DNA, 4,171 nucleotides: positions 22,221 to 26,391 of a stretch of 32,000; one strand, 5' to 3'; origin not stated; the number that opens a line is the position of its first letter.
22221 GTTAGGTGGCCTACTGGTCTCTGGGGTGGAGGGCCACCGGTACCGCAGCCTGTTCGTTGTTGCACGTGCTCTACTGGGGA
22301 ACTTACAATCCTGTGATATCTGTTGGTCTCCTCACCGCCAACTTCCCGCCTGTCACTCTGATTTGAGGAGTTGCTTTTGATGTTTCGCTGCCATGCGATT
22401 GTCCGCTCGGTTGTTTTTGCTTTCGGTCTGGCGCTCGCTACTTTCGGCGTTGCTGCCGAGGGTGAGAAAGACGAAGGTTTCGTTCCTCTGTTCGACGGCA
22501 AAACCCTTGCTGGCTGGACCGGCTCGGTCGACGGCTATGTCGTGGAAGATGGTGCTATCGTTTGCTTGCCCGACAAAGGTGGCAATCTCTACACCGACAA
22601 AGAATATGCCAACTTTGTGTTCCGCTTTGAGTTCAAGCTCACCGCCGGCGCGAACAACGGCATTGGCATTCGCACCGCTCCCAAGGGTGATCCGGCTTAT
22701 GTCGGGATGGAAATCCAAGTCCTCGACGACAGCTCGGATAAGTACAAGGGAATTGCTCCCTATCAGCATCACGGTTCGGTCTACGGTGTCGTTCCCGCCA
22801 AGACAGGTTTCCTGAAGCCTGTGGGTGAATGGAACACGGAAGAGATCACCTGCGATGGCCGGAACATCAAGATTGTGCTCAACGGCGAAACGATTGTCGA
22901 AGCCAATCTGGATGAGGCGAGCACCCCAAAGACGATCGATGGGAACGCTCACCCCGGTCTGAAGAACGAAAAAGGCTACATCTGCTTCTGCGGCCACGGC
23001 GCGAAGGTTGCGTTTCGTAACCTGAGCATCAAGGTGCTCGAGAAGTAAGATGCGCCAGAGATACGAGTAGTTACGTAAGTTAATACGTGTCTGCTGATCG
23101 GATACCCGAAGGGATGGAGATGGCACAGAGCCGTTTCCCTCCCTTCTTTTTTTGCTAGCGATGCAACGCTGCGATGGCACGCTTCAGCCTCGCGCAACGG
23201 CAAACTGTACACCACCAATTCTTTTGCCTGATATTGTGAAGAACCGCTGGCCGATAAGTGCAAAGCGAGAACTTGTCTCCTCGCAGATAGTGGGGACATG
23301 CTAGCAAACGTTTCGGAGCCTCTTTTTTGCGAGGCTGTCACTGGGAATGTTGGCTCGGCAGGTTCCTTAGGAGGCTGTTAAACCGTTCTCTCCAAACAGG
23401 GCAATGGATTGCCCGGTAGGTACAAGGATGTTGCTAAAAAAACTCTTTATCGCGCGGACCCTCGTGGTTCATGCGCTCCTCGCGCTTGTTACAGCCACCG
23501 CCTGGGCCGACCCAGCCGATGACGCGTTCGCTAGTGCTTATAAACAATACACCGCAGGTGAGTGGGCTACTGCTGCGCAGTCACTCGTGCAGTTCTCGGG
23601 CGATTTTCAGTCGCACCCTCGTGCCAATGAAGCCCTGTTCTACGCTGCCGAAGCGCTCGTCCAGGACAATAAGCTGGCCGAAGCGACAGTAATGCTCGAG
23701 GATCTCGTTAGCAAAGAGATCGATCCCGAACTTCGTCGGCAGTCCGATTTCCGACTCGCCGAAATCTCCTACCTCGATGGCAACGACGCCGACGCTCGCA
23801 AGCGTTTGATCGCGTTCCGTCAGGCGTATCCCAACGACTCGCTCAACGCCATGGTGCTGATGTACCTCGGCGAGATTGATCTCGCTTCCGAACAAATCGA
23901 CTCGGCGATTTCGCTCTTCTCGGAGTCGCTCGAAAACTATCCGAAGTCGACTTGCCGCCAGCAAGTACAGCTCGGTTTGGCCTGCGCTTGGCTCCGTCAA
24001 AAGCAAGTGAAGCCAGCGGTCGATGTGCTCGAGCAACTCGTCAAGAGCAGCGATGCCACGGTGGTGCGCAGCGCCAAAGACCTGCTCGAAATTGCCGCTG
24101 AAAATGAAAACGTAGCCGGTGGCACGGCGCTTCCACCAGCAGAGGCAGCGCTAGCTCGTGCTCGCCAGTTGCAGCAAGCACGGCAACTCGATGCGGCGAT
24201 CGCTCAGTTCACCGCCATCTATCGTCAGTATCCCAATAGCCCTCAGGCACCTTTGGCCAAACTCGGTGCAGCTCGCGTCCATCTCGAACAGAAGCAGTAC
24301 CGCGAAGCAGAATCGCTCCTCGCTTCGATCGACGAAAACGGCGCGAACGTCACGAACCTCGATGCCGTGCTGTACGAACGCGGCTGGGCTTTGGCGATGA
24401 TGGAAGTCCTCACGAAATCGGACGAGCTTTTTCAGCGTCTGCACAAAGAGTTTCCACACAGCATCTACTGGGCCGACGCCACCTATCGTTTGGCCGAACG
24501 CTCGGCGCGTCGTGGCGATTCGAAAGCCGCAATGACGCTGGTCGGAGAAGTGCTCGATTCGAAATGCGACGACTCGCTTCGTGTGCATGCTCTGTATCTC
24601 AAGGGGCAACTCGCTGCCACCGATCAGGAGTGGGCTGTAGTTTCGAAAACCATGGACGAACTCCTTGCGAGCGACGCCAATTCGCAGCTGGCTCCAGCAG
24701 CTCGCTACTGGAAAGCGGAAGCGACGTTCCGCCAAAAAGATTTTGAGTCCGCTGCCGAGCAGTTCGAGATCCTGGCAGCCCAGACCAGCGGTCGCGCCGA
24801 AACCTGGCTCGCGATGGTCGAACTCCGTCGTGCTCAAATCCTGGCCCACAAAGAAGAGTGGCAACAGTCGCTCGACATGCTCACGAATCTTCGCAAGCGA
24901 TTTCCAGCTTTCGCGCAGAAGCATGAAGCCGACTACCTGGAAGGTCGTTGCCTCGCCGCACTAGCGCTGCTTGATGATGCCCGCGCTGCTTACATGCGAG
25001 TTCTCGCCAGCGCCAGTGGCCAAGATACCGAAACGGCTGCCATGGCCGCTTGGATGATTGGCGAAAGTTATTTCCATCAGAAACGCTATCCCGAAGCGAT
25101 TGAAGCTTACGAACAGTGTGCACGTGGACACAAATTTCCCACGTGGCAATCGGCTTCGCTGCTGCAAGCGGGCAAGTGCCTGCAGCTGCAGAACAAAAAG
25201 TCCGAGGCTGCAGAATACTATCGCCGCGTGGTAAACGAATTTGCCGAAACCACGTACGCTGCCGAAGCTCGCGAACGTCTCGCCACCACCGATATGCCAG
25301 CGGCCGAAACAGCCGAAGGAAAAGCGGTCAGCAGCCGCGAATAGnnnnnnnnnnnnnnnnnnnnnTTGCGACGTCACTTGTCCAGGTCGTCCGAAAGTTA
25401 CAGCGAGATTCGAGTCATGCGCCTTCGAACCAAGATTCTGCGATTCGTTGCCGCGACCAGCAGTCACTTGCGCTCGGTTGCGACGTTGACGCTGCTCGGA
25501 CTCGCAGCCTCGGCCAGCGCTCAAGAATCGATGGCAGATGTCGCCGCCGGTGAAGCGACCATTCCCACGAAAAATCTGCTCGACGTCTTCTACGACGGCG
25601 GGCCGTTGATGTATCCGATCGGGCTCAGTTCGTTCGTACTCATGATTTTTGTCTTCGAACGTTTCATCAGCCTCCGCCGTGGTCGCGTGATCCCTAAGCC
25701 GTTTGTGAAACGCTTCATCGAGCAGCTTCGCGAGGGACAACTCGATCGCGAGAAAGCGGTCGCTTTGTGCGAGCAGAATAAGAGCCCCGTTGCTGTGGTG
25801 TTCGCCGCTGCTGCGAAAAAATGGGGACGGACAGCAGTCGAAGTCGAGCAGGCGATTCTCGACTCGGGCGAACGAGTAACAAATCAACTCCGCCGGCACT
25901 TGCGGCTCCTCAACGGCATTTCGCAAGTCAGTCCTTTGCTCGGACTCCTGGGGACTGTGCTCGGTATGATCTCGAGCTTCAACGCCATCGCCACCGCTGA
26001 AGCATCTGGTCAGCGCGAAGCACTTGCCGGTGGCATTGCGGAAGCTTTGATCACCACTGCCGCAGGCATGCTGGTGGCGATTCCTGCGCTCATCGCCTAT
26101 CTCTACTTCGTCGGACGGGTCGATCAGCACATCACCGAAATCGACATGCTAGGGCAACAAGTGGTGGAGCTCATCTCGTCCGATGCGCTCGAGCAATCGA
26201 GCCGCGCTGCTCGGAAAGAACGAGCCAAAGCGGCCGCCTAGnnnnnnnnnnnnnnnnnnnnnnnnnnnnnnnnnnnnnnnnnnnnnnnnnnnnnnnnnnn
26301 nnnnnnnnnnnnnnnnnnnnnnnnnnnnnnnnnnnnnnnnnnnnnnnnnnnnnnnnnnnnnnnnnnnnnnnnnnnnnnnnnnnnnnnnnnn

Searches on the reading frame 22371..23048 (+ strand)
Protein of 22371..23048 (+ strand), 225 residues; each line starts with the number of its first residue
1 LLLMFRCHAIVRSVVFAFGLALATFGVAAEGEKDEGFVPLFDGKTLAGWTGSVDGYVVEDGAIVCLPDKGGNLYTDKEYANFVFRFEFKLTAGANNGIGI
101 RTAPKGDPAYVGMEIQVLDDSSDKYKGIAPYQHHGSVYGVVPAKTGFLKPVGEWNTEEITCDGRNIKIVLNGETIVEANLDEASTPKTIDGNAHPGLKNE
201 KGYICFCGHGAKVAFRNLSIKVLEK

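Call 11: search_protein_families(library=pfam, proteins=[window:22371-23048:+], max_evalue=0.01)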
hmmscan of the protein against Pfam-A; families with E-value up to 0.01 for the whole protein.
window:22371-23048:+ (225 aa): 2 families
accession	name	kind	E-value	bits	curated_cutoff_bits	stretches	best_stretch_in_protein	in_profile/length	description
PF06439.18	3keto-disac_hyd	-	9.4e-47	159.9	26.8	1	36-221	1-187/187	3-keto-disaccharide hydrolase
PF20407.5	DUF1583_N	-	0.00078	19.7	22.9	1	151-185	88-122/150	Domain of unknown function (DUF1583_N)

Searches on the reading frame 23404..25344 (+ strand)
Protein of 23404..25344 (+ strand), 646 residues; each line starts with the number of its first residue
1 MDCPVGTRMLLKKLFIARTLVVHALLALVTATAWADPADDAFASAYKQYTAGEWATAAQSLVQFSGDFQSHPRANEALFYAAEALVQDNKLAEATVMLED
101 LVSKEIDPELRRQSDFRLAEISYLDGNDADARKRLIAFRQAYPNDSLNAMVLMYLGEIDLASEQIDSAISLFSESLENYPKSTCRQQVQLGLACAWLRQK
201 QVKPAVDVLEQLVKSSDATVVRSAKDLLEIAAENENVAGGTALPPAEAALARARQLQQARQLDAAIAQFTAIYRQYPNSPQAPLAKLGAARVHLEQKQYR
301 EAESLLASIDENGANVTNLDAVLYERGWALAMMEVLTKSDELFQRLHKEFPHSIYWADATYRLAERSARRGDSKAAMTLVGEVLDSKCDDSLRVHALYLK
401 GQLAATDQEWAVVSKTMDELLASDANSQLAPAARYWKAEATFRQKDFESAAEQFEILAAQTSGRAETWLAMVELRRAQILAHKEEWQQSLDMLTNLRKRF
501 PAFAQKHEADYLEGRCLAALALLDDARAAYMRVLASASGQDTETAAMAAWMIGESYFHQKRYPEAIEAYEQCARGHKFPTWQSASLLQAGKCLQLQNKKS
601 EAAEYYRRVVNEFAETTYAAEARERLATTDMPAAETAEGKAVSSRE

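Call 11: search_protein_families(library=pfam, proteins=[window:23404-25344:+], max_evalue=0.01)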
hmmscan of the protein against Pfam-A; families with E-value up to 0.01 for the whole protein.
window:23404-25344:+ (646 aa): 15 families
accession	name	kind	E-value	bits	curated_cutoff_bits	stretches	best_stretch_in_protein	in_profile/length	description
PF13174.12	TPR_6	-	1.7e-25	88.3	26.3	1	585-615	2-32/33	Tetratricopeptide repeat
PF09976.15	TPR_21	-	1.4e-23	84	25.5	3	23-190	17-186/193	Tetratricopeptide repeat-like domain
PF13432.12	TPR_16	-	3.7e-23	82.1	32.7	4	250-311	1-59/65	Tetratricopeptide repeat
PF14559.12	TPR_19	-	8.4e-18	64.9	25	2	258-315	3-57/68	Tetratricopeptide repeat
PF07719.23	TPR_2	-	9.6e-15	53.9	27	1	548-573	3-28/34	Tetratricopeptide repeat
PF13428.12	TPR_14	-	2e-13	50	23.5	0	247-282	2-37/44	Tetratricopeptide repeat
PF13525.12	YfiO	-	7.1e-13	49.2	25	1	252-365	11-135/203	Outer membrane lipoprotein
PF13424.12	TPR_12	-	4.8e-12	46.3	30.1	2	546-610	3-72/77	Tetratricopeptide repeat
PF12895.13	ANAPC3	-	2e-08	34.8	27.2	0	548-606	25-79/82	Anaphase-promoting complex, cyclosome, subunit 3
PF13512.12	TPR_18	-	1.2e-06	29.2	21.9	0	249-331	13-95/145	Tetratricopeptide repeat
PF25058.1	ARM_TT21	-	1.7e-05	25.2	27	0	439-508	65-132/155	Tetratricopeptide repeat protein 21 ARM repeat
PF00515.34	TPR_1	-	6.6e-05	23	27.8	1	552-572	7-27/34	Tetratricopeptide repeat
PF25063.1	ARM_TT21_C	-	0.00025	21.4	35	1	24-216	4-194/209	Tetratricopeptide repeat protein 21 C-terminal ARM domain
PF24575.1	TPR_Slam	-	0.0024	18.7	35.2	0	250-304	51-102/104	Surface lipoprotein assembly modifier, N-terminal TPR repeats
PF25064.1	ARM_TT21_5th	-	0.0036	18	27.8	0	196-293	11-101/117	TT21 fifth ARM repeats domain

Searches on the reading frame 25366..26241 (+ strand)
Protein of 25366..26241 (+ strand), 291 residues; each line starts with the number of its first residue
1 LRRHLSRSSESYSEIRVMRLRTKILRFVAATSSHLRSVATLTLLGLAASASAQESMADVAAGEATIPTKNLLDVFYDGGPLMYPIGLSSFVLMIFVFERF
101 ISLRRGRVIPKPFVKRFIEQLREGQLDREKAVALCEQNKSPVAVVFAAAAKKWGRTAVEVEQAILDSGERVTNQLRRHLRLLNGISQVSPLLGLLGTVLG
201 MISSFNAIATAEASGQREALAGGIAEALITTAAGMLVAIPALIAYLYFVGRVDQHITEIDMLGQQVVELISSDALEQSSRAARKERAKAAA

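Call 11: search_protein_families(library=pfam, proteins=[window:25366-26241:+], max_evalue=0.01)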
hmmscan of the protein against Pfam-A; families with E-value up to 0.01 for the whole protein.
window:25366-26241:+ (291 aa): 1 family
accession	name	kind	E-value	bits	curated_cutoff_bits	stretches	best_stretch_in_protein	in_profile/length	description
PF01618.21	MotA_ExbB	-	2.2e-29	102.2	22.9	1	140-260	4-126/127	MotA/TolQ/ExbB proton channel family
